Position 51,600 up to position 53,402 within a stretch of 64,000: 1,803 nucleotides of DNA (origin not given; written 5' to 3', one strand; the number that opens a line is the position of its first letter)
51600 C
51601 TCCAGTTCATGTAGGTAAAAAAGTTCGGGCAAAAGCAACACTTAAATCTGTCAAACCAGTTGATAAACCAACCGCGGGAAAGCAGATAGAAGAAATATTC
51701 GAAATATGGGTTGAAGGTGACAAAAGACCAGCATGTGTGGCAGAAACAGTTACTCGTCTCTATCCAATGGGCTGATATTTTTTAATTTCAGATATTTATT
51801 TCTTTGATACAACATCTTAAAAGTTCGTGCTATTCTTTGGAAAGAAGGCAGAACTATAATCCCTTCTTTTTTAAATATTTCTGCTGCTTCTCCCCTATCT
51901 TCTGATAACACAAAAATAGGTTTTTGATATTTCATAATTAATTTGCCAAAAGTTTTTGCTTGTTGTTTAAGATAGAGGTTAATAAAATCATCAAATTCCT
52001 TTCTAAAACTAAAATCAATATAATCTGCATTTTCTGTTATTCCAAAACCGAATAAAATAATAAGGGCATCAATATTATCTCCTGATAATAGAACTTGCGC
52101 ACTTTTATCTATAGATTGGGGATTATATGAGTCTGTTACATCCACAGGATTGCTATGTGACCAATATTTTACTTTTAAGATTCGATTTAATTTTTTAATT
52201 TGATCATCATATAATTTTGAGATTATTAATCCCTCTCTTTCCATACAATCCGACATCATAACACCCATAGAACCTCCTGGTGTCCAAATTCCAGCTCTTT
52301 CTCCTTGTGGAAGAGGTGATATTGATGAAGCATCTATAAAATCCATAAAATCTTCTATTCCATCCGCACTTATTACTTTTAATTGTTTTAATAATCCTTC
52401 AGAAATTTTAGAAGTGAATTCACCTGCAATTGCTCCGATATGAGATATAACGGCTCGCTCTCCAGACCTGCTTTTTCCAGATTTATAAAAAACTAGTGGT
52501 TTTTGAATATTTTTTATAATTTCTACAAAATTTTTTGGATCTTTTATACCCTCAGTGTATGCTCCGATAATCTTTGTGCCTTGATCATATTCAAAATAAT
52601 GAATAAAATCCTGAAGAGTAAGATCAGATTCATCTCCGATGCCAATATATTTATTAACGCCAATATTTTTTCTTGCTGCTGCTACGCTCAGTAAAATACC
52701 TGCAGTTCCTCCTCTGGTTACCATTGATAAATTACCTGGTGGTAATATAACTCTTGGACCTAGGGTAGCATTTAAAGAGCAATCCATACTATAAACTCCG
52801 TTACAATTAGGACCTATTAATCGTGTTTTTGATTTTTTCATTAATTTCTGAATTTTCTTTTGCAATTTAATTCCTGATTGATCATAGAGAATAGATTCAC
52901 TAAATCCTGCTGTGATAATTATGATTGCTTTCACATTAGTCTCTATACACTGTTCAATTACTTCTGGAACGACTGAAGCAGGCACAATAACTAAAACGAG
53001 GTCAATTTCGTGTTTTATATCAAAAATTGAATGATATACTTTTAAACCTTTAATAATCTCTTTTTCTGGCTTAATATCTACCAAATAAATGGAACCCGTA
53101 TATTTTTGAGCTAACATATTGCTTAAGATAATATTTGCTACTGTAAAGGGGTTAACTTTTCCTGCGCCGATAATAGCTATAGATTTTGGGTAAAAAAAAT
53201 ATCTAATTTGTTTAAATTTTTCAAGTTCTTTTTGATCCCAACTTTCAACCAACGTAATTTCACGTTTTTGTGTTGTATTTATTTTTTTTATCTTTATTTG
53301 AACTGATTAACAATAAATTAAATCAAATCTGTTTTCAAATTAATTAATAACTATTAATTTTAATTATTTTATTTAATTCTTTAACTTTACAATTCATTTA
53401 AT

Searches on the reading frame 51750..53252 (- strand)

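Call 88: search_protein_families(library=pfam, proteins=[window:51750-53252:-], max_evalue=0.1)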
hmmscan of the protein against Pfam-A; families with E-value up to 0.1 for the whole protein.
window:51750-53252:- (500 aa): 7 families
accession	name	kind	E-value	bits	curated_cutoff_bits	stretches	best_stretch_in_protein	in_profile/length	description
PF13607.11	Succ_CoA_lig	-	1.1e-30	106.7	27.4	1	172-307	1-136/138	Succinyl-CoA ligase like flavodoxin domain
PF13380.12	CoA_binding_2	-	4.2e-16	59.9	22.8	1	23-154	1-114/116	CoA binding domain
PF02629.25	CoA_binding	-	1.4e-09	39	22.3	1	22-116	3-97/97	CoA binding domain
PF19045.5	Ligase_CoA_2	-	0.00051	20.5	23.7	1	323-402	4-82/162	Ligase-CoA domain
PF04452.19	Methyltrans_RNA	-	0.018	15.1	23.9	1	82-140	6-63/165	RNA methyltransferase domain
PF01408.29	GFO_IDH_MocA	-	0.037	15.2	24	0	24-110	2-89/120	Oxidoreductase family, NAD-binding Rossmann fold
PF07991.19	KARI_N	-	0.082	12.9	20.6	0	63-138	42-114/165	Acetohydroxy acid isomeroreductase, NADPH-binding domain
